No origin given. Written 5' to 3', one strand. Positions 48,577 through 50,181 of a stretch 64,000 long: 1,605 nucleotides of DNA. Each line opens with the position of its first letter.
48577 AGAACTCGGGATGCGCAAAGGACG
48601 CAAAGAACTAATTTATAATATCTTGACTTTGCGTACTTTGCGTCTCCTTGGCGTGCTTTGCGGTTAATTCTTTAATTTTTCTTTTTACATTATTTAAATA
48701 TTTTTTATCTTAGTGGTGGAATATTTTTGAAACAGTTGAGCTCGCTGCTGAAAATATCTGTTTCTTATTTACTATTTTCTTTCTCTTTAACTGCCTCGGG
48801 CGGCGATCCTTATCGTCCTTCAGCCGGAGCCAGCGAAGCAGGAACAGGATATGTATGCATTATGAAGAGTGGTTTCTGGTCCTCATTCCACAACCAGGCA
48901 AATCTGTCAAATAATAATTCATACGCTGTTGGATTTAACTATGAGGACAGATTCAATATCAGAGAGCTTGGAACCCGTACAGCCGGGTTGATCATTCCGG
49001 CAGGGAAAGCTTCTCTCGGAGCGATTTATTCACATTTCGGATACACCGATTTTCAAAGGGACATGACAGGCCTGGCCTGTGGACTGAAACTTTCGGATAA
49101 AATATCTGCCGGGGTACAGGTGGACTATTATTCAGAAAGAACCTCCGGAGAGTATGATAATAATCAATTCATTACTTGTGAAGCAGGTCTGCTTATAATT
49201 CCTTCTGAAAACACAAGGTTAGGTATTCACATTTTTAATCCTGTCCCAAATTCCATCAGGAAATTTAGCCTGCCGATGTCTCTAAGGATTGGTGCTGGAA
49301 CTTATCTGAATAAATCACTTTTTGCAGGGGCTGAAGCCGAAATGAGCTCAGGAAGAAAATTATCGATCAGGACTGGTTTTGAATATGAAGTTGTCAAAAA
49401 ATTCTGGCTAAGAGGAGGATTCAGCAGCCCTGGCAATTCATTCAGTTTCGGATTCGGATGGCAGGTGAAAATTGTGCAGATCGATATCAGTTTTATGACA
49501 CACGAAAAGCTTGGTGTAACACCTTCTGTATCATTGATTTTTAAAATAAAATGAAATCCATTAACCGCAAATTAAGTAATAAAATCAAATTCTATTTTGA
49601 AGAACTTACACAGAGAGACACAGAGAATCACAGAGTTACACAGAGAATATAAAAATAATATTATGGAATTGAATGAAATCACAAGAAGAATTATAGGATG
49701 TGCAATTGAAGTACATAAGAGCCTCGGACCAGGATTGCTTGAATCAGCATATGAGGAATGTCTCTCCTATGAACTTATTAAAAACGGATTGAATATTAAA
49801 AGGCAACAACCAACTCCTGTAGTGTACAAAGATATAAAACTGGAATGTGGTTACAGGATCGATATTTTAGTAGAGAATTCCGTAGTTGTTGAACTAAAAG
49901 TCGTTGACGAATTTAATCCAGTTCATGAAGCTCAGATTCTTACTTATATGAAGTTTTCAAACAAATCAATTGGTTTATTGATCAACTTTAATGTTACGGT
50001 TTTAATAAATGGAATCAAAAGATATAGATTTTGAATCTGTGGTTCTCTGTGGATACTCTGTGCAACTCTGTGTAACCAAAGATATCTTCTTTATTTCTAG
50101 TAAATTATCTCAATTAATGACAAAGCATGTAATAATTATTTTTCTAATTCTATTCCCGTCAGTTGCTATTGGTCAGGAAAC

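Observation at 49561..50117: GxxExxY nuclease-fold mini-gene wrapped in inverted, helically phased heptamer arrays and wedged between two outer-membrane genes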

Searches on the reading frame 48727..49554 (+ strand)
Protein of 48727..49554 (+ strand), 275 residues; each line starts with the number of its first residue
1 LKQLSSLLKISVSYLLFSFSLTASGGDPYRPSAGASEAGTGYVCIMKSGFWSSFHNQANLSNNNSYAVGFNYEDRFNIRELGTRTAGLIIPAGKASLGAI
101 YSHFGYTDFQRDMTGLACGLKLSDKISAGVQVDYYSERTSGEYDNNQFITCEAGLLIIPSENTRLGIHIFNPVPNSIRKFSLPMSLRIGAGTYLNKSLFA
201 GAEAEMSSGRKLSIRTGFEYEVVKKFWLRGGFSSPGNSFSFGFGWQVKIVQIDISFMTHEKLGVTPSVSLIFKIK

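Call 4: search_protein_families(library=pfam, proteins=[window:48727-49554:+], max_evalue=0.01)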
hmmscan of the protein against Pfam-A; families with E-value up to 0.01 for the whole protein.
window:48727-49554:+ (275 aa): 0 families

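Call 11: search_protein_families(library=ncbifam, proteins=[window:48727-49554:+], max_evalue=0.01)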
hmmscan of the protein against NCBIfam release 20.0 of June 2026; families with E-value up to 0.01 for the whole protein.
window:48727-49554:+ (275 aa): 3 families
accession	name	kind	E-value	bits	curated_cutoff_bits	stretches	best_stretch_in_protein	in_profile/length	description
NF033709.1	PorV_fam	subfamily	8.6e-12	45.3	90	1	36-273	16-325/326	PorV/PorQ family protein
NF033710.1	T9SS_OM_PorV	equivalog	0.0012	18.1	250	0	210-259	293-348/367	type IX secretion system outer membrane channel protein PorV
NF053685.1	BamG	equivalog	0.0054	15.8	250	0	175-217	246-287/397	BamG family beta-barrel-assembly machinery protein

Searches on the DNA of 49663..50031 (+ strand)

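Call 48: search_rna_families(sources=[L222], threshold=evalue, max_evalue=1)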
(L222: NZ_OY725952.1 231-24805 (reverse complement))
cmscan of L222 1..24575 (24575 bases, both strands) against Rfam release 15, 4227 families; matches with E-value up to 1: 4.
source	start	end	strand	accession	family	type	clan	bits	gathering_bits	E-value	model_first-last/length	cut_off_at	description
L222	24492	24565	+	RF00005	tRNA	Gene; tRNA;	CL00001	69.9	29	1.3e-13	1-71/71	no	tRNA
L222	24492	24566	-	RF04354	Plastid-ycf2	Cis-reg;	-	27.7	65.7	0.059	1-75/75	no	Plastid-ycf2 5UTR RNA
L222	19232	19396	+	RF02409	snoR125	Gene; snRNA; snoRNA; CD-box;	-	26.5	100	0.021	1-200/200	no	Small nucleolar RNA snoR125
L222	2498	2578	+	RF02244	mir-785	Gene; miRNA;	-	25.4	62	0.23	1-90/90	no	mir-785 microRNA precursor family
